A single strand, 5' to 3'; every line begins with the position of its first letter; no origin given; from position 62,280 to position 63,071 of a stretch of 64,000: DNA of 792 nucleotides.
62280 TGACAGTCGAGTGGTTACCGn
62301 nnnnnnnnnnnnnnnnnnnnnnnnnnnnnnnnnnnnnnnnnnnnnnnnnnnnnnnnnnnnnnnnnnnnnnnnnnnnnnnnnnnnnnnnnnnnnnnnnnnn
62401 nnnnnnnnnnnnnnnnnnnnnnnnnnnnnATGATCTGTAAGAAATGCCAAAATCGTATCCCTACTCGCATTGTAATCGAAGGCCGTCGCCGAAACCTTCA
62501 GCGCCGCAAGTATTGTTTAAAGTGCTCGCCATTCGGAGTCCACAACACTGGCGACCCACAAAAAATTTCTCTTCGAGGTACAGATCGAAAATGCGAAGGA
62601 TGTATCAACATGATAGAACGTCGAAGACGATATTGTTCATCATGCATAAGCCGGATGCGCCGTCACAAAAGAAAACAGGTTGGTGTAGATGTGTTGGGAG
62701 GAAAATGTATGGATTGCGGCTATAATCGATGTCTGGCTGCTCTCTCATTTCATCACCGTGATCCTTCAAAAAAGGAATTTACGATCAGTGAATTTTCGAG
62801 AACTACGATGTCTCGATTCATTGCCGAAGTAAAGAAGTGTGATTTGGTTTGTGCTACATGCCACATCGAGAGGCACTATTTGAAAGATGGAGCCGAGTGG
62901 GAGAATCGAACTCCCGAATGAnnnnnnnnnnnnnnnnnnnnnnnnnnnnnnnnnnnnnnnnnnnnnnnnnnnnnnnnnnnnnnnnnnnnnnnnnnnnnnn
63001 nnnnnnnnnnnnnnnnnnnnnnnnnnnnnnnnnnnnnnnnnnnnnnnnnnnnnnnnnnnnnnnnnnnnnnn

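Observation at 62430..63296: Two distinct tRNAs that both read GCA (Cys) on the minus strand, with an HNH endonuclease ORF overlapping one of them antisense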

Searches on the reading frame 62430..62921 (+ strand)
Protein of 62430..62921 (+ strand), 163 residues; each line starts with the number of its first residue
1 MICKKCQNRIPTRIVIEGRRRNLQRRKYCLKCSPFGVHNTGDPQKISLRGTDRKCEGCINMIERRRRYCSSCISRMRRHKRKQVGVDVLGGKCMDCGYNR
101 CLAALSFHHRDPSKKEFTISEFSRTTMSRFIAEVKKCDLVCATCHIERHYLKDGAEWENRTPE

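Call 6: search_protein_families(library=pfam, proteins=[window:62430-62918:+], max_evalue=0.1)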
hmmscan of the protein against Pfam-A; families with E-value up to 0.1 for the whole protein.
window:62430-62918:+ (163 aa): 0 families

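Call 8: search_protein_families(library=phrogs, proteins=[window:62430-62918:+], max_evalue=0.01)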
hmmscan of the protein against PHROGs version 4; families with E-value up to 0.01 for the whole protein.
window:62430-62918:+ (163 aa): 5 families
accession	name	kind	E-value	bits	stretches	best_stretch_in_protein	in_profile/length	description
phrog_2255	-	DNA, RNA and nucleotide metabolism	1.2e-35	123.9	1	2-160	3-180/211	HNH endonuclease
phrog_3106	-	DNA, RNA and nucleotide metabolism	1.7e-20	74.8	1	51-156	115-228/252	HNH endonuclease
phrog_35854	-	DNA, RNA and nucleotide metabolism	1.5e-12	48.8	1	86-149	2-67/145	HNH endonuclease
phrog_4234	-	DNA, RNA and nucleotide metabolism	7.9e-09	36.3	1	74-148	13-82/130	HNH endonuclease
phrog_30726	-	unknown function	0.001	19.9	1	71-149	29-111/159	-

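Call 9: search_protein_families(library=ncbifam, proteins=[window:62430-62918:+], max_evalue=10)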
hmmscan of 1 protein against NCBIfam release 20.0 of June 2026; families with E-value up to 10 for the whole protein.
window:62430-62918:+ (163 aa): 1 family
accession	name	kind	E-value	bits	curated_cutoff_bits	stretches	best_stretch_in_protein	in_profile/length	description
NF041591.1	CxxC_VVA0879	subfamily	2.3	8.3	37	1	118-145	1-28/101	VVA0879 family protein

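Call 10: search_solved_structures(query=window:62430-62918:+, max_evalue=10, show_alignments=2)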
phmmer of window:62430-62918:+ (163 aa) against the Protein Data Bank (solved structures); distinct sequences matched with E-value up to 10: 1.
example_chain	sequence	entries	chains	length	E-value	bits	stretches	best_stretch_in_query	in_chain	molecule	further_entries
7mdi_E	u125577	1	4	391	0.5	13.7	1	35-74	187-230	Ribonucleoside-diphosphate reductase subunit beta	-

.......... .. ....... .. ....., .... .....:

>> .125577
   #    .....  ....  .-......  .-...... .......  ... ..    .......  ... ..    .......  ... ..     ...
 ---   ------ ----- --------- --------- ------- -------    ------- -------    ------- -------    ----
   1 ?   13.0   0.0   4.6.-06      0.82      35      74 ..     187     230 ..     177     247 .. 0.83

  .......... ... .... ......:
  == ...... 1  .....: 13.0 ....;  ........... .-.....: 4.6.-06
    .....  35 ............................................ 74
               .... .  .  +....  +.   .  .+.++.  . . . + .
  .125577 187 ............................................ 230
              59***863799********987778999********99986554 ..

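Call 14: find_related_loci(query=window:62430-62918:+, collection=viral_contigs, flank=5000)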
Query window:62430-62918:+ (163 aa) in viral_contigs; peptide patterns used: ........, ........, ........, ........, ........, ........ (x = any residue, [..] = any of these).
1 stretches matched a pattern, but none encodes a relative of the query by tblastn (E <= 1e-3).

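Call 40: find_encoding_contigs(protein=window:62430-62921:+, flank=4000, max_places=10)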
Protein window:62430-62921:+ (163 aa): 1 contig read that carries it; 1 place shown.
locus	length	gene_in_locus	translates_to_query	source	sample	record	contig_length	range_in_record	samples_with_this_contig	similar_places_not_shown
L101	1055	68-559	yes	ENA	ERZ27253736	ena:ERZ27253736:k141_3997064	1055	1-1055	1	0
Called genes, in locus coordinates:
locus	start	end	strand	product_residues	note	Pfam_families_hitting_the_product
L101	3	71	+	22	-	?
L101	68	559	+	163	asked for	-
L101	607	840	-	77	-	-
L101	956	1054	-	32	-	?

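Call 42: find_homologous_proteins(query=window:62430-62918:+, max_evalue=0.00001)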
Query window:62430-62918:+ (163 aa): 97 proteins with E <= 0.00001 among 99 candidates.
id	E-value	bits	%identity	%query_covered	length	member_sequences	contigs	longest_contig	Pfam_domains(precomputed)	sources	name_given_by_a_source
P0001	8.4e-66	239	67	94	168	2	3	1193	-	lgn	-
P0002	5.3e-47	178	55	96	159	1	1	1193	-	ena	-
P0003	9.3e-46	174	46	93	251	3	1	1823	-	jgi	jgi:ribosomal protein L44E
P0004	2.2e-43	166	42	90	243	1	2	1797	-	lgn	-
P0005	1.1e-39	154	50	91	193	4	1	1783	-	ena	-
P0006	9.9e-36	141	45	91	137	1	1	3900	-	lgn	-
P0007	1.1e-32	131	48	91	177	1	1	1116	-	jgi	jgi:hypothetical protein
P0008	4.5e-32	129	49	47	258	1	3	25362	-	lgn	-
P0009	5.0e-32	129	44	91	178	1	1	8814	-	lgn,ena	-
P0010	9.8e-32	128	41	98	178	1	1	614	-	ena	-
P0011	1.4e-31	128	47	92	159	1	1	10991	-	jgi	-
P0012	2.7e-31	127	44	98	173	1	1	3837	-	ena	-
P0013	7.2e-31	126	46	91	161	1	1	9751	-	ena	-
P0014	1.2e-30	125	43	99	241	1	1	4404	-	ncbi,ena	-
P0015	2.2e-30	124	45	90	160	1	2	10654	-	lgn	-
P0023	2.1e-29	121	41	90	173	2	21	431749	-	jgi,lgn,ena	jgi:hypothetical protein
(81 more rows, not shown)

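Call 44: find_encoding_contigs(protein=P0001, flank=3000, max_places=3)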
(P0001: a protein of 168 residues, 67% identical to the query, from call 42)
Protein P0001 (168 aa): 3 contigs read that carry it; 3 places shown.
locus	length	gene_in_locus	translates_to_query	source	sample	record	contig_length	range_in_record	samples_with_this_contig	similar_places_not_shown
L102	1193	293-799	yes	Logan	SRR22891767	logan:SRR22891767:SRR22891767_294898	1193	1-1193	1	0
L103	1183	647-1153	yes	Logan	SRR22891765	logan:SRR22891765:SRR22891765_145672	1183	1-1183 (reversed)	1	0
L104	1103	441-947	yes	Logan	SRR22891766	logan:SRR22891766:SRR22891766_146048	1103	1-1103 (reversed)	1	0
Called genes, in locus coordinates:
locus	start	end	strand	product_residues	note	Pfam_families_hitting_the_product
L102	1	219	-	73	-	?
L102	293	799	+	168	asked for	-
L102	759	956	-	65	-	-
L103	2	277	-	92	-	?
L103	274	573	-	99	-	-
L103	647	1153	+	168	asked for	-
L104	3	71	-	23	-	?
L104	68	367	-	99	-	-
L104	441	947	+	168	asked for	-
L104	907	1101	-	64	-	?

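Call 45: find_encoding_contigs(protein=P0009, flank=3000, max_places=3)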
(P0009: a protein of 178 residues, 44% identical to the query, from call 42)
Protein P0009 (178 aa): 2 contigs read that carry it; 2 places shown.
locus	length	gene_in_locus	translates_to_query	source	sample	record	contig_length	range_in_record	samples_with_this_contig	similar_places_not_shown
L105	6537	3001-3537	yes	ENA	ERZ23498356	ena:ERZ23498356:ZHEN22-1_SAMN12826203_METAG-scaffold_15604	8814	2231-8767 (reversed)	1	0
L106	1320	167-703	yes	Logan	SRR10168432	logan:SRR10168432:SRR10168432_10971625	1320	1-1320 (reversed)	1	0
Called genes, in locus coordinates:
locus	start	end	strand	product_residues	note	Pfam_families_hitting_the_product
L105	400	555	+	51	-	-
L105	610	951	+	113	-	-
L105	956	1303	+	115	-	-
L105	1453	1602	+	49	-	-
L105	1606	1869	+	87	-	-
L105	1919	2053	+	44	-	-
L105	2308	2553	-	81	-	-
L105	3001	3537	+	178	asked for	-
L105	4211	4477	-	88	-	-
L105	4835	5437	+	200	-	PF01844:HNH, PF13395:HNH_4 (weak), PF14279:HNH_5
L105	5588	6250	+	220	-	-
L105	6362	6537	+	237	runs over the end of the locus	-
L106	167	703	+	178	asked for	-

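Call 46: find_encoding_contigs(protein=P0011, flank=3000, max_places=3)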
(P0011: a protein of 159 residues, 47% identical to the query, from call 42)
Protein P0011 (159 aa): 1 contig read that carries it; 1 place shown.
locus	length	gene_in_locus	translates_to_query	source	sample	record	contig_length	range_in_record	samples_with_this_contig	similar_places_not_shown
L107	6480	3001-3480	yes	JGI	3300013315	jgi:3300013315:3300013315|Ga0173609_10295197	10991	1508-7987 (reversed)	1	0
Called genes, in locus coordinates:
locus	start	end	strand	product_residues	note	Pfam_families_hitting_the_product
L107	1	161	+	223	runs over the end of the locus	PF02511:Thy1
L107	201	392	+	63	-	-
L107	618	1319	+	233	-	PF13505:OMP_b-brl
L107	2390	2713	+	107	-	PF13392:HNH_3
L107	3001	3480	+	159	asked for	-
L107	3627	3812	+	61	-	-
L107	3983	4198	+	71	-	-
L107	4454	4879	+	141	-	-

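Call 47: find_encoding_contigs(protein=P0023, flank=3000, max_places=4)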
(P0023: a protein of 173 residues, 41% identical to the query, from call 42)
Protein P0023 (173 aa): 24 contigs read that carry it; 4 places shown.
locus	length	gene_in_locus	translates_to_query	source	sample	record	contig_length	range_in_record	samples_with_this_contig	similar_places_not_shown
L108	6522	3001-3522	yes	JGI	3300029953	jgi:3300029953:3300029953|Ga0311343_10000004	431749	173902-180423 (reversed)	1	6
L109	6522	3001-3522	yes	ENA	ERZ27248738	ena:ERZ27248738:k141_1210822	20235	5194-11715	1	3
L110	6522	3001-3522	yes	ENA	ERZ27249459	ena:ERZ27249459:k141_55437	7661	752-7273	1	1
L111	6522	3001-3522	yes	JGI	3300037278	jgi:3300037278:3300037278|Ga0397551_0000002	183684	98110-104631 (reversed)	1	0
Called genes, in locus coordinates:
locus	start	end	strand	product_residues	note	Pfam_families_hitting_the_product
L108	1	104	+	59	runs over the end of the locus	-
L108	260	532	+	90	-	-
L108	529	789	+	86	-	-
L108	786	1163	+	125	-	-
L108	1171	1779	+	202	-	-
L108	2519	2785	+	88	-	-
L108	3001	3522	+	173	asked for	-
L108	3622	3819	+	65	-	-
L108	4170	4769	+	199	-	-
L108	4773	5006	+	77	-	-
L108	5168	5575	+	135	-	-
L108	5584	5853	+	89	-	-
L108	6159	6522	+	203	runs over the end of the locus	-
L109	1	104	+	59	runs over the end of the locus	-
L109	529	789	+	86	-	-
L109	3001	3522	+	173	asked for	-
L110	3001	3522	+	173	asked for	-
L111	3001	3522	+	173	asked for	-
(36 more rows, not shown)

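Call 59: search_dna_similar(query=window:62430-62918:+, collection=phages, mode=protein, max_rows=30, max_evalue=0.000001)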
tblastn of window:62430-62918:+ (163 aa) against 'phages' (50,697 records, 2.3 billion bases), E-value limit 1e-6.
Records with a match: 244; places in all: 257; records where one place covers at least 80% of the query: 10.
Best place of each record, by identity: <60% 244.
By first word of the organism name: Salmonella 41; Klebsiella 26; Escherichia 24; Synechococcus 16; Prevotella 15; Vibrio 14; Pseudomonas 14; Bacillus 11; Campylobacter 10; Bacteroides 7; and 27 more.
By host as written in the record: - 26; Prevotella sp. 15; Klebsiella pneumoniae 12; Campylobacter jejuni 10; Escherichia coli 9; Klebsiella pneumoniae K23 6; Synechococcus sp. 5; Gordonia terrae 3612 5; and 95 more.
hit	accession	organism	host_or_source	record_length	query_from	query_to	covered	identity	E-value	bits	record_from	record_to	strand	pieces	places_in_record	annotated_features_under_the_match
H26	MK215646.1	Bacillus phage vB_BthM-Goe5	Bacillus thuringiensis serovar kurstaki ...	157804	2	147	90%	40.9%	5e-28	114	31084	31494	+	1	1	HNH nuclease like protein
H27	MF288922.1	Bacillus phage Janet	Bacillus thuringiensis kurstaki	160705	2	147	90%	40.9%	5e-28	114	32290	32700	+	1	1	HNH endonuclease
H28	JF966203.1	Bacillus phage Bastille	Bacillus cereus HER1399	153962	2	147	90%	40.3%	9e-27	110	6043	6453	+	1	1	HNH endonuclease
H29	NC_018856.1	Bacillus phage Bastille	Bacillus cereus HER1399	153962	2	147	90%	40.3%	9e-27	110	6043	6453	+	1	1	HNH endonuclease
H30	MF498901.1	Bacillus phage Anthony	Bacillus thuringiensis subsp. kurstaki ...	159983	3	149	90%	39.2%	2e-20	92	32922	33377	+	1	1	HNH endonuclease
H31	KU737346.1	Bacillus phage Vinny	Bacillus thuringiensis subsp. kurstaki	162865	3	149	90%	39.2%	5e-20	91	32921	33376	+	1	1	HNH endonuclease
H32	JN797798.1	Bacillus phage BCU4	Bacillus cereus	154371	3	147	89%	38.6%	5e-25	105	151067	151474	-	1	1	putative HNH endonuclease 2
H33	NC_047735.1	Bacillus phage BCU4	Bacillus cereus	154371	3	147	89%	38.6%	5e-25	105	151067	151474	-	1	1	putative HNH endonuclease 2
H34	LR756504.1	uncultured phage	metagenomic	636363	3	150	91%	36.6%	1e-18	87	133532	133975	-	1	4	record has no annotation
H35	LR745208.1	uncultured phage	metagenomic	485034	2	146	89%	34.1%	2e-19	90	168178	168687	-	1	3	record has no annotation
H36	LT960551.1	Yersinia phage fHe-Yen9-04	-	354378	80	163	52%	47.1%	3e-14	74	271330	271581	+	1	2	g371: CDS | tRNA-Ser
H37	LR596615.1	Yersinia phage fHe-Yen9-04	-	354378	80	163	52%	47.1%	3e-14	74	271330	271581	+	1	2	g371: CDS | tRNA-Ser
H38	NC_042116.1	Yersinia phage fHe-Yen9-04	-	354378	80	163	52%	47.1%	3e-14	74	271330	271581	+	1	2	g371: HNH endonuclease | tRNA-Ser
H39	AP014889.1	Vibrio phage VCPH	Vibrio harveyi AB 490822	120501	80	153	45%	50.7%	3e-15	77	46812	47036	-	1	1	tRNA-Tyr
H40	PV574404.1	Pseudomonas phage SW_PA2862_7_24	Pseudomonas aeruginosa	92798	80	150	44%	52.1%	3e-16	80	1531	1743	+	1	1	HNH endonuclease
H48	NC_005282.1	Salmonella phage FelixO1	Salmonella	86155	80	149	43%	51.4%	2e-12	69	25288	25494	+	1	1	HNH endonuclease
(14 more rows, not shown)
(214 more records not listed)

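Call 60: get_annotated_region(hit=H29, flank=1500)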
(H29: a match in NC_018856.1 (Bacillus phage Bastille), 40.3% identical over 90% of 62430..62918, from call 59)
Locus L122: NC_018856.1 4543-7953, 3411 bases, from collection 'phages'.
description: Bacillus phage Bastille, complete genome.
organism: Bacillus phage Bastille (NCBI taxid 57477)
taxonomy: Viruses; Duplodnaviria; Heunggongvirae; Uroviricota; Caudoviricetes; Herelleviridae; Bastillevirinae; Bastillevirus; Bastillevirus bastille
host: Bacillus cereus HER1399; source: -; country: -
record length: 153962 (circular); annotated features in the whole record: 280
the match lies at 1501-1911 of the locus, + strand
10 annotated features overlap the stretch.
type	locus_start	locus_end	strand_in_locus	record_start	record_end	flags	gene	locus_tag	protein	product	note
CDS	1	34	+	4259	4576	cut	-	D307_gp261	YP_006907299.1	hemolysin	similar to gp67 Listeria phage A511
CDS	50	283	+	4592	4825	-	-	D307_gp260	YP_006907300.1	hypothetical protein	-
tRNA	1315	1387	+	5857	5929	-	-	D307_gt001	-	tRNA-Asn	-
CDS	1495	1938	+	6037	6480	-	-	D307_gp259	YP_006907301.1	HNH endonuclease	-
tRNA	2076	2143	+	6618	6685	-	-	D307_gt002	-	tRNA-Asn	-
tRNA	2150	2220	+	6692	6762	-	-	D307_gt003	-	tRNA-Trp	-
tRNA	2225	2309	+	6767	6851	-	-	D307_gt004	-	tRNA-Ser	-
tRNA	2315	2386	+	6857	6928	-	-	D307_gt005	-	tRNA-Asp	-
tRNA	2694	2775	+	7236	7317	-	-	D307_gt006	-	tRNA-Tyr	-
CDS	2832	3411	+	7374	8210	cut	-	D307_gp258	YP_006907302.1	tail spike protein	-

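Call 61: get_annotated_region(hit=H38, flank=1500)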
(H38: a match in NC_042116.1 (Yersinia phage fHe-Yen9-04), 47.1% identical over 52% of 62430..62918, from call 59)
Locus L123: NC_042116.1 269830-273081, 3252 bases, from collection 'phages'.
description: Yersinia phage fHe-Yen9-04 genome assembly, complete genome: monopartite.
organism: Yersinia phage fHe-Yen9-04 (NCBI taxid 2052742)
taxonomy: Viruses; Duplodnaviria; Heunggongvirae; Uroviricota; Caudoviricetes; Eneladusvirus; Eneladusvirus Yen904
host: -; source: -; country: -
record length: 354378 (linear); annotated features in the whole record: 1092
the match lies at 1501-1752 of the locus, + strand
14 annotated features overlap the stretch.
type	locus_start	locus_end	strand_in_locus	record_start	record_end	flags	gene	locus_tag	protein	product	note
CDS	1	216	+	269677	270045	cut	g368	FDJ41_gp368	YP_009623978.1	hypothetical protein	-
regulatory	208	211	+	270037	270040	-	g368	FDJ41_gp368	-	ribosome_binding_site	-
CDS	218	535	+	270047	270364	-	g369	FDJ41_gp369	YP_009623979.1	hypothetical protein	-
regulatory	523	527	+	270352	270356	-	g369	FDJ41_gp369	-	ribosome_binding_site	-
CDS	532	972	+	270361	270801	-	g370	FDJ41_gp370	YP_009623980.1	hypothetical protein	-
regulatory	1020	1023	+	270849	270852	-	-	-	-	ribosome_binding_site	-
CDS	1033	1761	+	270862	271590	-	g371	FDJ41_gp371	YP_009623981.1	HNH endonuclease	-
tRNA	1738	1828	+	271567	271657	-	-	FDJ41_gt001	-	tRNA-Ser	-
regulatory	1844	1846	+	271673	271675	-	-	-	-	ribosome_binding_site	-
CDS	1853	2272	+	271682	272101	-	g372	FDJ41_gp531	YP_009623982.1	hypothetical protein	-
regulatory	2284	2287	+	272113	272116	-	-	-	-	ribosome_binding_site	-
CDS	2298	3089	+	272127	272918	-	g373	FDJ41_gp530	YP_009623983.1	Phage protein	-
regulatory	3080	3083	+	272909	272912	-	g373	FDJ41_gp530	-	ribosome_binding_site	-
CDS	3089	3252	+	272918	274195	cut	g374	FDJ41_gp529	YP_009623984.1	Phage protein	-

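Call 62: get_annotated_region(hit=H48, flank=1500)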
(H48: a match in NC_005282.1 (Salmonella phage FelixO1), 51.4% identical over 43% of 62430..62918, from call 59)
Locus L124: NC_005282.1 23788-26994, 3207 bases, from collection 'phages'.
description: Enterobacteria phage Felix 01, complete genome.
organism: Salmonella phage FelixO1 (NCBI taxid 77775)
taxonomy: Viruses; Duplodnaviria; Heunggongvirae; Uroviricota; Caudoviricetes; Ounavirinae; Felixounavirus; Felixounavirus felixO1
host: Salmonella; source: -; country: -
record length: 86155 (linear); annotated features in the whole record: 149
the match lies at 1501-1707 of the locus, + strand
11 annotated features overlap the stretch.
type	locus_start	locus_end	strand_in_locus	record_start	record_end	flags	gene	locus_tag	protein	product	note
tRNA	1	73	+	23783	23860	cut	-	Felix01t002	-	tRNA-Glu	-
tRNA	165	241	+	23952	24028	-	-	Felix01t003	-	tRNA-Met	-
tRNA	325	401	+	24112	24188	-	-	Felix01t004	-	tRNA-Asn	-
tRNA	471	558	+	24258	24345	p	-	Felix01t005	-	tRNA-Tyr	-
tRNA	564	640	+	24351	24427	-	-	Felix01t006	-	tRNA-Asp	-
tRNA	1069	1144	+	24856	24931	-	-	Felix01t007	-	tRNA-Lys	-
CDS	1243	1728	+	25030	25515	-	-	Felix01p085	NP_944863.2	HNH endonuclease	ORF44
tRNA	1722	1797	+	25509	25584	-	-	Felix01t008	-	tRNA-Ile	-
CDS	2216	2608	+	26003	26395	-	-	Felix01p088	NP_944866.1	HNH endonuclease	ORF45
CDS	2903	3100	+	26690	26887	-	-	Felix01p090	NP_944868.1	hypothetical protein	ORF46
tRNA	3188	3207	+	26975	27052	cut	-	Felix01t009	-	tRNA-Leu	-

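Call 93: search_solved_structures(query=A4, max_evalue=1, show_alignments=2)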
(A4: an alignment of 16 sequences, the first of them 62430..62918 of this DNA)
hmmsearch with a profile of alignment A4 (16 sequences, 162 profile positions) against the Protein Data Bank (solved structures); distinct sequences matched with E-value up to 1: 2.
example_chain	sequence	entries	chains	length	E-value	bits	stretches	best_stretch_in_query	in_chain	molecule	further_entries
6ghc_A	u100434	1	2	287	0.04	17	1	140-159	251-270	5-methylcytosine-specific restriction enzyme A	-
7qgh_G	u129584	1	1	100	0.71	13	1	131-157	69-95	30S ribosomal protein S16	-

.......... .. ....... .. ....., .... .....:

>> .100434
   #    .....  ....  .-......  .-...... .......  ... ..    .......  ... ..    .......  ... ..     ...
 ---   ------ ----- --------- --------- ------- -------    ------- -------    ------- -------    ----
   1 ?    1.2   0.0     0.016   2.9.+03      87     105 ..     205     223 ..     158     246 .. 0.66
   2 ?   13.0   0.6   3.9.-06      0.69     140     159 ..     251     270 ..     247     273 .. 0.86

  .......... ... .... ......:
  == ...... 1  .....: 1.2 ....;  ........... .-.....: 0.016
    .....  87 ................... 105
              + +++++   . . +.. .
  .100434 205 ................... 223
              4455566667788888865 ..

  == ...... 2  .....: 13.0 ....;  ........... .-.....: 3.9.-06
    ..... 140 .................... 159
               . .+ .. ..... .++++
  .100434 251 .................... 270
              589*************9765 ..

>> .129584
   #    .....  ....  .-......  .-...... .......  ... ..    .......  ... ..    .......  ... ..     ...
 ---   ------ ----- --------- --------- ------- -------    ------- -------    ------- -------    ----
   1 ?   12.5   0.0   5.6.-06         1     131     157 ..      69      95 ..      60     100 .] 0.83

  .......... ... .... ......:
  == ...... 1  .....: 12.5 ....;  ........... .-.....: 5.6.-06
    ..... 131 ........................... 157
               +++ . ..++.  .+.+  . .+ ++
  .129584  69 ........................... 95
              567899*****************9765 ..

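Call 94: search_protein_families(library=pfam, alignment_id=A4, max_evalue=0.1)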
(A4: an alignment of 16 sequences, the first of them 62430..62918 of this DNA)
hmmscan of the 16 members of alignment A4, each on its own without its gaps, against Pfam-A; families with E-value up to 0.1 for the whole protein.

A. member 1, window:62430-62918:+ (163 aa): 0 families

B. families by the number of members that match (of 16 scanned): 11 families
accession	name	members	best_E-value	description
PF01844.29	HNH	3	0.0038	HNH endonuclease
PF08274.17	Zn_Ribbon_YjdM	2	0.0024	PhnA Zinc-Ribbon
PF13391.12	HNH_2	2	0.015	HNH endonuclease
PF16641.10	CLIP1_ZNF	1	0.0023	CLIP1 zinc knuckle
PF03966.22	Trm112p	1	0.015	Trm112p-like protein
PF12773.13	DZR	1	0.015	Double zinc ribbon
PF21368.3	AI2M-like_HNH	1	0.023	AI2M/AI1M-like, HNH endonuclease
PF20836.2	HAO_bd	1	0.027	Hypothetical protein NE1300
PF23382.1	DUF7097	1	0.033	Family of unknown function (DUF7097)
PF24734.1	DUF7685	1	0.037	Domain of unknown function (DUF7685)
PF23499.1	YnfU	1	0.045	YnfU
